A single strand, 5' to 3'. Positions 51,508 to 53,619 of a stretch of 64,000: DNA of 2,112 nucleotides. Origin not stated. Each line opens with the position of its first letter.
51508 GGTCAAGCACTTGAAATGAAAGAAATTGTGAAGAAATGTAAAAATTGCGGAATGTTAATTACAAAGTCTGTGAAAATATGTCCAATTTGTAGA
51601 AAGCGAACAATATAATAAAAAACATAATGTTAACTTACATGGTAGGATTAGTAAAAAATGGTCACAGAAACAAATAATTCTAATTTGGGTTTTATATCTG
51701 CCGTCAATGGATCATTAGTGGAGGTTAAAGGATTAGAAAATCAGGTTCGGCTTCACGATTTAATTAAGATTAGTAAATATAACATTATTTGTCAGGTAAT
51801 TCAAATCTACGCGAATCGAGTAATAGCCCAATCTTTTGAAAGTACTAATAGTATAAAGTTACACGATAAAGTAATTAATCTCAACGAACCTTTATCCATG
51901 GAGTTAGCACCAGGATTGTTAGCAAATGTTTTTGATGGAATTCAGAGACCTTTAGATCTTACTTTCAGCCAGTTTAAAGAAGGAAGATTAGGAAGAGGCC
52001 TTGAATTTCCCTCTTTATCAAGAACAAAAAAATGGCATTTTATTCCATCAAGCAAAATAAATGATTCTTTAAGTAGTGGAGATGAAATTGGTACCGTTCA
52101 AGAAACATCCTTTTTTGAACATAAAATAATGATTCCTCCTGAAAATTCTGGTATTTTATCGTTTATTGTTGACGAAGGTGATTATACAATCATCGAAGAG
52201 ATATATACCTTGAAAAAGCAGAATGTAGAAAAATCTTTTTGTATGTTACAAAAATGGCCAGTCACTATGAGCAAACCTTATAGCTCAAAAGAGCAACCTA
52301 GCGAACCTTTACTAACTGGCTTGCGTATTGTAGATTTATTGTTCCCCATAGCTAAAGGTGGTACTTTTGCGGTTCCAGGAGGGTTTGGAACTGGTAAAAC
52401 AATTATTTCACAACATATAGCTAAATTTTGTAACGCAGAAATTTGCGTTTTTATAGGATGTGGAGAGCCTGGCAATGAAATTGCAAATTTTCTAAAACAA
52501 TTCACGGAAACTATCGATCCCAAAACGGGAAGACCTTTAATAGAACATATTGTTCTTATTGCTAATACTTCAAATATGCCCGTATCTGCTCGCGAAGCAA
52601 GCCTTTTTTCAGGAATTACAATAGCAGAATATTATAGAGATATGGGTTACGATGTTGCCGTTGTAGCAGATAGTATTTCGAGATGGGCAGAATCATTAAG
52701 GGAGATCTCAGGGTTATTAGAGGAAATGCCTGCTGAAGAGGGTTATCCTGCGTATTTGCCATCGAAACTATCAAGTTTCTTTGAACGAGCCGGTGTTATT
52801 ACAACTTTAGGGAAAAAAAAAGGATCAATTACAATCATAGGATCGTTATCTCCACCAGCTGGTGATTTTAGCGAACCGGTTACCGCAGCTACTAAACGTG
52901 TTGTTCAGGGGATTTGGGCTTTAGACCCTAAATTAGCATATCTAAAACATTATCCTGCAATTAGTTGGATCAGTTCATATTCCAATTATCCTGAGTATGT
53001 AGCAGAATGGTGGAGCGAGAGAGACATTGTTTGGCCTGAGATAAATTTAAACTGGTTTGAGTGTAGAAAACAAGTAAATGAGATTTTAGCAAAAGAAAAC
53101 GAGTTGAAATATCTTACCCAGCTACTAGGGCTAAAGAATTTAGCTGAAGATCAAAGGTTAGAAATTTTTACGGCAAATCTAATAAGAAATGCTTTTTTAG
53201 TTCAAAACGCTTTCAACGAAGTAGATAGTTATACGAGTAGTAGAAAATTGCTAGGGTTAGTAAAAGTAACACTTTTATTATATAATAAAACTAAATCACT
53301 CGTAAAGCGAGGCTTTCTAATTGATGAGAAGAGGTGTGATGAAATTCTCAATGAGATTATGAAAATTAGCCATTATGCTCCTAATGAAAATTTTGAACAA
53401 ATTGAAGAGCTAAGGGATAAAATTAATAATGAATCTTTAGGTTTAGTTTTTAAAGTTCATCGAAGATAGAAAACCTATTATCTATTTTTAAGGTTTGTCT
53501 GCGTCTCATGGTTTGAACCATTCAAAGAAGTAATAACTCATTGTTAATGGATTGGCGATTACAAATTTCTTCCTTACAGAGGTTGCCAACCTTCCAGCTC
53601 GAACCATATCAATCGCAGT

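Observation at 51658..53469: Extra A-subunit paralog at the end of the ATPase operon with GER->GEP in the catalytic loop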

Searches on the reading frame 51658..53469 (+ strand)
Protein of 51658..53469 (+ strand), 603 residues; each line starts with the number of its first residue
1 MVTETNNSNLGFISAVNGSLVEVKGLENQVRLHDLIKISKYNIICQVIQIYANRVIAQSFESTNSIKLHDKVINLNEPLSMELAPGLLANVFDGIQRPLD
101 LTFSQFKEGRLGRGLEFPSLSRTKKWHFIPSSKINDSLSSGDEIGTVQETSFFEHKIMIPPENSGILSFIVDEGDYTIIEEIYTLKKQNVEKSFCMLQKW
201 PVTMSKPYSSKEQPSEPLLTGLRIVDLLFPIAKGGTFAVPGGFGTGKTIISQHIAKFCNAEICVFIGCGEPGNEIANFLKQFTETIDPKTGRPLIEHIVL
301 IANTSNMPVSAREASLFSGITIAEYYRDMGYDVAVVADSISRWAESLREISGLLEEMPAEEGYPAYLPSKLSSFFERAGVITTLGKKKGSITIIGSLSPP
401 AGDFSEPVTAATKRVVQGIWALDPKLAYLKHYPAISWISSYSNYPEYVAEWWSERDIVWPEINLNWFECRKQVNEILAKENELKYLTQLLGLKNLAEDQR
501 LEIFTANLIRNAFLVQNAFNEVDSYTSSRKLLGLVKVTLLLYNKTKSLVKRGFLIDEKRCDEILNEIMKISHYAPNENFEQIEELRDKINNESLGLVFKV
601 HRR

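Call 6: search_protein_families(library=pfam, proteins=[window:51658-53469:+])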
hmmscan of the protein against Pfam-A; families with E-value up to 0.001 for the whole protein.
window:51658-53469:+ (603 aa): 4 families
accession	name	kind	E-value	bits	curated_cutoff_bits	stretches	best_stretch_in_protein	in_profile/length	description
PF00006.31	ATP-synt_ab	-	2.8e-69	233.4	29.5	1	221-442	1-213/213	ATP synthase alpha/beta family, nucleotide-binding domain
PF16886.11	ATP-synt_ab_Xtn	-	8e-27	93.3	25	1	118-202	2-87/88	ATPsynthase alpha/beta subunit barrel-sandwich domain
PF22919.1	ATP-synt_VA_C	-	1.8e-14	54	24.7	1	461-557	7-99/101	C-terminal domain of V and A type ATP synthase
PF02874.29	ATP-synt_ab_N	-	4.7e-05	24.3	20.9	1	13-75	1-68/69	ATP synthase alpha/beta family, beta-barrel domain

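Call 7: find_homologous_proteins(query=window:51658-53466:+, max_evalue=1e-50)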
Query window:51658-53466:+ (603 aa): 8000 proteins with E <= 1e-50 among 8000 candidates; the best 120 are listed.
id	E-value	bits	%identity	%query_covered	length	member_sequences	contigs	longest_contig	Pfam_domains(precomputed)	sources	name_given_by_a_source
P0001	0.0e+0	1273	92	100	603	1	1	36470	PF16886.12,PF00006.32,PF22919.2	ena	-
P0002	0.0e+0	1267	92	100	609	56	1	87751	PF16886.12,PF00006.32,PF22919.2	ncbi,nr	ncbi:MAG: V-type ATP synthase subunit A [Promethearchaeota archaeon Loki_b31]|nr:MAG: V-type ATP syn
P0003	0.0e+0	1253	91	100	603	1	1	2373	PF16886.12,PF00006.32,PF22919.2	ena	-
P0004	0.0e+0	1093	77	100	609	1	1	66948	PF16886.12,PF00006.32,PF22919.2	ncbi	-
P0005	0.0e+0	1092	77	100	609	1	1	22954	PF16886.12,PF00006.32,PF22919.2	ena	-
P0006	0.0e+0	1092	77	100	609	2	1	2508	PF16886.12,PF00006.32,PF22919.2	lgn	-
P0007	0.0e+0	1090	77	100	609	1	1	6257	PF16886.12,PF00006.32,PF22919.2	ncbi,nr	ncbi:MAG: V-type ATP synthase subunit A [Candidatus Lokiarchaeota archaeon]|nr:V-type ATP synthase s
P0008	0.0e+0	1087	77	100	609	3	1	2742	PF16886.12,PF00006.32,PF22919.2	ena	-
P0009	0.0e+0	1087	76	100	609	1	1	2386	PF16886.12,PF00006.32,PF22919.2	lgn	-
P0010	0.0e+0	1086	77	100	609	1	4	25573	PF16886.12,PF00006.32,PF22919.2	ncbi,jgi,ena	-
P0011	0.0e+0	1086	77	100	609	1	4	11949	PF16886.12,PF00006.32,PF22919.2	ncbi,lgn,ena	-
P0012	0.0e+0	1084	77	100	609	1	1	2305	PF16886.12,PF00006.32,PF22919.2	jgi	-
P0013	0.0e+0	1083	76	100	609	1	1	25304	PF16886.12,PF00006.32,PF22919.2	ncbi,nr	ncbi:MAG: V-type ATP synthase subunit A [Promethearchaeota archaeon]|nr:MAG: V-type ATP synthase sub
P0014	0.0e+0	1083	76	100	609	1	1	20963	PF16886.12,PF00006.32,PF22919.2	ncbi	-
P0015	0.0e+0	1082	76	100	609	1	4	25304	PF16886.12,PF00006.32,PF22919.2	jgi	-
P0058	1.3e-274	930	66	99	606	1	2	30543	PF16886.12,PF00006.32,PF22919.2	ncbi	ncbi:MAG: V-type ATP synthase subunit A [Candidatus Hermodarchaeota archaeon]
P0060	1.4e-273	927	65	99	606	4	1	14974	PF16886.12,PF00006.32,PF22919.2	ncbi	ncbi:MAG: V-type ATP synthase subunit A [Candidatus Thorarchaeota archaeon]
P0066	1.9e-272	923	66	98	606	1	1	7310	PF16886.12,PF00006.32,PF22919.2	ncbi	ncbi:MAG: V-type ATP synthase subunit A [Candidatus Odinarchaeota archaeon]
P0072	6.4e-271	918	66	96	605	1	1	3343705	PF16886.12,PF00006.32,PF22919.2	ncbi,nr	ncbi:MAG: V-type ATP synthase subunit A [Promethearchaeota archaeon]|nr:MAG: V-type ATP synthase sub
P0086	1.5e-269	914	65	96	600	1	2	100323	PF16886.12,PF00006.32,PF22919.2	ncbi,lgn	ncbi:MAG: V-type ATP synthase subunit A [Candidatus Hodarchaeota archaeon]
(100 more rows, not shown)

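Call 16: find_encoding_contigs(protein=P0072, flank=10000, max_places=2)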
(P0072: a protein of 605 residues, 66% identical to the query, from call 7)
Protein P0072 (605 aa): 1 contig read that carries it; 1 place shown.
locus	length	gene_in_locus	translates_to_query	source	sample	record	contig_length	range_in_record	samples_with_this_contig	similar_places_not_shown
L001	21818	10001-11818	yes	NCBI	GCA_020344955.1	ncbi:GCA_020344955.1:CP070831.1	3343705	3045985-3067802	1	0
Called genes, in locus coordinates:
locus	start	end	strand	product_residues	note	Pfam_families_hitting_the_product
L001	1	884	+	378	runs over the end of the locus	PF04055:Radical_SAM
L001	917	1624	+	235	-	PF08713:DNA_alkylation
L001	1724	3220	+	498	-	PF13229:Beta_helix, PF05048:NosD, PF13229:Beta_helix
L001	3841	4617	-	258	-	-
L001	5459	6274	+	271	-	-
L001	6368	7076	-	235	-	PF02811:PHP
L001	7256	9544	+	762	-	PF01496:V_ATPase_I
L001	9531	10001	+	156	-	-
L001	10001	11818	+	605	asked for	PF16886:ATP-synt_ab_Xtn, PF00006:ATP-synt_ab, PF22919:ATP-synt_VA_C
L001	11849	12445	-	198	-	PF02778:tRNA_int_endo_N, PF01974:tRNA_int_endo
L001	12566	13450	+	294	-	PF01875:Memo, PF02900:LigB (weak)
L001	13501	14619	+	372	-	-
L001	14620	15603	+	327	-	PF00294:PfkB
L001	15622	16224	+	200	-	PF04307:YdjM (faint)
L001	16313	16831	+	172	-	-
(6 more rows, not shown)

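Call 17: find_encoding_contigs(protein=P0086, flank=10000, max_places=2)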
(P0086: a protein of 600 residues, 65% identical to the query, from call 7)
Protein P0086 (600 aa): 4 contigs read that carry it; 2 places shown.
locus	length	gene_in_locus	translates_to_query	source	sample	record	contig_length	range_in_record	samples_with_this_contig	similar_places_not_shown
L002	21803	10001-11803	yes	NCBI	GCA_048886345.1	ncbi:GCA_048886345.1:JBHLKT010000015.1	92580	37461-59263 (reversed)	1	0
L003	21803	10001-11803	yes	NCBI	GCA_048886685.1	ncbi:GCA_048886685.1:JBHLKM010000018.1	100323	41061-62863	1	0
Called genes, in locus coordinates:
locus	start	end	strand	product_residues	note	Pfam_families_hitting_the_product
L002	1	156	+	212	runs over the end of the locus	PF01865:PhoU_div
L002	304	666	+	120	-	PF00137:ATP-synt_C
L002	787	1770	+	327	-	PF01992:vATP-synt_AC39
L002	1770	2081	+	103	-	-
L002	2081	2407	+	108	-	PF01990:ATP-synt_F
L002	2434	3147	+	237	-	PF01991:vATP-synt_E (weak)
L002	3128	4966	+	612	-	PF02874:ATP-synt_ab_N (faint), PF16886:ATP-synt_ab_Xtn, PF00006:ATP-synt_ab, PF22919:ATP-synt_VA_C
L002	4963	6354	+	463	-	PF02874:ATP-synt_ab_N, PF00006:ATP-synt_ab, PF22919:ATP-synt_VA_C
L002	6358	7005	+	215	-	PF01813:ATP-synt_D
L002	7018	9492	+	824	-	PF01496:V_ATPase_I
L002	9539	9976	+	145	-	-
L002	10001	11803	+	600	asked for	PF16886:ATP-synt_ab_Xtn, PF00006:ATP-synt_ab, PF22919:ATP-synt_VA_C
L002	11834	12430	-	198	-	PF02778:tRNA_int_endo_N (weak), PF01974:tRNA_int_endo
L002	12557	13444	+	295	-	PF01875:Memo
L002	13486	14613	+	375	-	-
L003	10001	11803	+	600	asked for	PF16886:ATP-synt_ab_Xtn, PF00006:ATP-synt_ab, PF22919:ATP-synt_VA_C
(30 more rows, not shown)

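Call 21: search_solved_structures(query=window:51658-53466:+, max_evalue=1e-80, show_alignments=2)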
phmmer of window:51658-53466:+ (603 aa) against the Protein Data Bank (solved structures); distinct sequences matched with E-value up to 1e-80: 35.
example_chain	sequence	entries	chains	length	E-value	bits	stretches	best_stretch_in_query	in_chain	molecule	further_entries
3m4y_A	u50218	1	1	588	4.7e-167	560.2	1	11-592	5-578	V-type ATP synthase alpha chain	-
1vdz_A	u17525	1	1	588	8.9e-167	559.3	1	11-592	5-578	A-type ATPase subunit A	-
3sdz_A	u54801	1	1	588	1.2e-166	558.9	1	11-592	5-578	V-type ATP synthase alpha chain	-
3se0_A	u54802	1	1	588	4.4e-166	557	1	11-592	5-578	V-type ATP synthase alpha chain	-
3qia_A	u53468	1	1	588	6.1e-166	556.6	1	11-592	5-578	V-type ATP synthase alpha chain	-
3qjy_A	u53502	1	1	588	6.1e-166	556.6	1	11-592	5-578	V-type ATP synthase alpha chain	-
3i4l_A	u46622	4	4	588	1.2e-165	555.7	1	11-592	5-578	A-TYPE ATP SYNTHASE CATALYTIC SUBUNIT A | V-type ATP synthase alpha chain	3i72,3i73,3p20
3ikj_A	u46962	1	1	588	1.6e-165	555.2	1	11-592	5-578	V-type ATP synthase alpha chain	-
3nd9_A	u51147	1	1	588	5.6e-165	553.4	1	11-592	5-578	V-type ATP synthase alpha chain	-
3nd8_A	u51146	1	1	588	7.8e-165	552.9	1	11-592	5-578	V-type ATP synthase alpha chain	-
3qg1_A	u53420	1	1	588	7.9e-165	552.9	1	11-592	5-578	V-type ATP synthase alpha chain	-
3mfy_A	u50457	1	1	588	1.5e-164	552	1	11-592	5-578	V-type ATP synthase alpha chain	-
5x09_A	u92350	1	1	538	5.1e-159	533.7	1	59-592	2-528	V-type ATP synthase alpha chain,V-type ATP synthase alpha chain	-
3a5c_A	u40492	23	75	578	5.7e-153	513.7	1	11-581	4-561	V-type ATP synthase alpha chain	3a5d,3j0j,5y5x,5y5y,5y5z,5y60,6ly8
3w3a_A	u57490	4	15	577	5.9e-153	513.7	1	11-581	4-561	V-type ATP synthase alpha chain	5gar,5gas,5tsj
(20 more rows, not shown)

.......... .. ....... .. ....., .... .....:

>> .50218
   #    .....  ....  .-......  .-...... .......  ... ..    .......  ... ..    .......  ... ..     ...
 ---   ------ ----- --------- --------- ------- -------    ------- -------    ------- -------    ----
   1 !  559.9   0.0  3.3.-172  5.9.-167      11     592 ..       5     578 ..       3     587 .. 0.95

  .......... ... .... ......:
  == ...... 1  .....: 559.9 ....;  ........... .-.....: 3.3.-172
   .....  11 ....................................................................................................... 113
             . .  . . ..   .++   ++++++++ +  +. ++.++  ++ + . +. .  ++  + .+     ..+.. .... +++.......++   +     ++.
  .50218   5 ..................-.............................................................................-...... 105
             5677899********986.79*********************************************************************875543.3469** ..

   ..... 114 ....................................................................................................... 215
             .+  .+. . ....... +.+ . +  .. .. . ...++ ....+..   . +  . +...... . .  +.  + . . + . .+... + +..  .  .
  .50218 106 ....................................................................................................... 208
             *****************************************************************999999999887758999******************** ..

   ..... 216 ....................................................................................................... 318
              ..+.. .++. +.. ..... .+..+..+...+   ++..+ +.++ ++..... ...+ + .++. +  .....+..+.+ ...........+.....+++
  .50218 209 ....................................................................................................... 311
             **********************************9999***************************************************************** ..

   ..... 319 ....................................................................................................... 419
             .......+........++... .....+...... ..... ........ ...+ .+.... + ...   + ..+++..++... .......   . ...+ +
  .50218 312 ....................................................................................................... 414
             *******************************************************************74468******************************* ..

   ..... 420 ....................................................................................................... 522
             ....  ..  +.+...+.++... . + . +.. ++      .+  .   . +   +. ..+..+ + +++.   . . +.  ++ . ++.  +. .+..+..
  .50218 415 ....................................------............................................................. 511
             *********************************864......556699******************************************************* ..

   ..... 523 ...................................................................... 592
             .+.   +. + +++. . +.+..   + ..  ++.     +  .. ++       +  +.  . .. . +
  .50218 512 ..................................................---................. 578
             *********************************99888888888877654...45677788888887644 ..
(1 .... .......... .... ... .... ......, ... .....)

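Call 29: find_related_loci(query=window:51658-53466:+, collection=genome_contigs, flank=10000)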
Query window:51658-53466:+ (603 aa) in genome_contigs; peptide patterns used: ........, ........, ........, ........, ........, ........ (x = any residue, [..] = any of these).
600 stretches matched a pattern (row limit reached: there are more); 600 encode a relative of the query (tblastn E <= 1e-3); the best 80 are kept; 80 distinct loci.
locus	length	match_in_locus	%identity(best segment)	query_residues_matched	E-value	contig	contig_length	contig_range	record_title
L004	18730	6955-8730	64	7-592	0e+0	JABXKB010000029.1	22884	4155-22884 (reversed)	MAG: Promethearchaeota archaeon isolate Hel_238_bin13 contig-145_3997, whole genome shotgun sequence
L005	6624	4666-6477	63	7-602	0e+0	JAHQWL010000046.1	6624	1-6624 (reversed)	MAG: Promethearchaeia archaeon isolate ABR06 NODE_2034_length_6624_cov_11, whole genome shotgun sequence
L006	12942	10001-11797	63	1-592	0e+0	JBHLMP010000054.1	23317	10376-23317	MAG: Promethearchaeota archaeon isolate DZ2M.348 DZ2M.348@6227, whole genome shotgun sequence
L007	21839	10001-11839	61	1-603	0e+0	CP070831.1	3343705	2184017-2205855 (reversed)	MAG: Promethearchaeota archaeon isolate bin108 chromosome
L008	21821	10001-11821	60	1-598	0e+0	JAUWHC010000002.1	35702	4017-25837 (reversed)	MAG: Promethearchaeota archaeon isolate CSMAG_2258 CSMAG_2258_k141_419630_length_35702_cov_12.3484, whole genome shotgun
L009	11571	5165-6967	61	10-603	0e+0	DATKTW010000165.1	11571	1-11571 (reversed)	MAG TPA_asm: Candidatus Nanopelagicaceae bacterium isolate SMAG_U14091 k141_462103, whole genome shotgun sequence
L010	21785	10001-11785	57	2-589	0e+0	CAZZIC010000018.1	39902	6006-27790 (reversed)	MAG TPA_asm: uncultured archaeon isolate binchicken_co8_354 genome assembly, contig: NODE_1058_length_39902_cov_15.20905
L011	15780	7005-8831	77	1-603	0e+0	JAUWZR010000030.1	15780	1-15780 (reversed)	MAG: Promethearchaeota archaeon isolate CSMAG_2741 CSMAG_2741_k141_759837_length_15780_cov_14.5089, whole genome shotgun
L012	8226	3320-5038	47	11-591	7e-179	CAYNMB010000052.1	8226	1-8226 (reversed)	MAG TPA_asm: uncultured Candidatus Bathyarchaeia archaeon isolate binchicken_co184_344 genome assembly, contig: NODE_179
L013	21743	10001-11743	44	4-592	3e-178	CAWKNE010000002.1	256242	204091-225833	MAG: uncultured Chloroflexia bacterium isolate MFD01231.bin.1.3 genome assembly, contig: contig_21396, whole genome shot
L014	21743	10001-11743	45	4-592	9e-178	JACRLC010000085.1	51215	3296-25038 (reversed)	MAG: Chloroflexi bacterium isolate NC_groundwater_1871_Pr3_B-0.1um_54_18 SR2-18-B1_coassembly_563131, whole genome shotg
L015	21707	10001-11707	47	11-585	5e-178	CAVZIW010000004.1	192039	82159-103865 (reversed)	MAG: Candidatus Bathyarchaeota archaeon isolate MFD02416.bin.1.260 genome assembly, contig: contig_23142, whole genome s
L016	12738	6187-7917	45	10-594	5e-176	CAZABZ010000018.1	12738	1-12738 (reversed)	MAG TPA_asm: uncultured Planctomycetales bacterium isolate binchicken_co3_599 genome assembly, contig: NODE_15973_length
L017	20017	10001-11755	45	11-589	3e-176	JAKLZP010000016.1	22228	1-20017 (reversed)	MAG: Acidilobus sp. isolate CP.2016.15m.Bin.2 NODE_31_length_22228, whole genome shotgun sequence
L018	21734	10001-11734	45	7-592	3e-175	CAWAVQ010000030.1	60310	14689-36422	MAG: uncultured Chloroflexia bacterium isolate MFD05684.bin.2.178 genome assembly, contig: contig_39449, whole genome sh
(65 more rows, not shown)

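Call 31: search_protein_representatives(protein=window:51658-53466:+)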
Query: 603 residues. Proteins with E-value up to 0.001 (for the whole library): 8566; up to 1e-10: 4013; up to 1e-30: 772. The best 150 are listed.
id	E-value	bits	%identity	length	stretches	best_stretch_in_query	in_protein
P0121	2.5e-234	795.6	58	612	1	3-589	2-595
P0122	6.3e-168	576.4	48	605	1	3-592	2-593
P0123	3.7e-156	537.5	46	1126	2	247-600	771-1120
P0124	3.6e-154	531.0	45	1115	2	247-590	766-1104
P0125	4.1e-154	530.8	42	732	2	224-573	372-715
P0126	1.0e-152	526.1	42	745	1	12-597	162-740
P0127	3.7e-152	524.3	44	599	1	10-592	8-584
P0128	1.4e-151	522.4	44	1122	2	239-590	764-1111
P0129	3.0e-151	521.3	47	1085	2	246-554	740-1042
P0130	1.0e-150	519.6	46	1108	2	247-583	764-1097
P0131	1.2e-149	516.1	47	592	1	11-535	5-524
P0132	6.8e-149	513.5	45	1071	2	231-555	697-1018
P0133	4.0e-148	511.0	47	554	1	29-546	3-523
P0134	7.4e-148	510.1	46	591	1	11-535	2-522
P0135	3.2e-145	501.4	43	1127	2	241-593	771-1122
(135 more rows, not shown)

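Call 32: find_encoding_contigs(protein=P0066, flank=10000, max_places=2)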
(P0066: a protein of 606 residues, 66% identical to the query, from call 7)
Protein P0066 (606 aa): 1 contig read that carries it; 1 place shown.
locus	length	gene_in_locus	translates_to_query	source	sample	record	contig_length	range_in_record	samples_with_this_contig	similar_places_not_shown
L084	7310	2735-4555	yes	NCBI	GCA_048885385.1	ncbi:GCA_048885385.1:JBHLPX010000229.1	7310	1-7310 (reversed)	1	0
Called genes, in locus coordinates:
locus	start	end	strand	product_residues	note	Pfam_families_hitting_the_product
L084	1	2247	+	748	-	PF01496:V_ATPase_I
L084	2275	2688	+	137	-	-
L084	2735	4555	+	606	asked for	PF16886:ATP-synt_ab_Xtn, PF00006:ATP-synt_ab, PF22919:ATP-synt_VA_C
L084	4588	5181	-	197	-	PF02778:tRNA_int_endo_N, PF01974:tRNA_int_endo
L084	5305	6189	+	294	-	PF01875:Memo, PF02900:LigB (weak)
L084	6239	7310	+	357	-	?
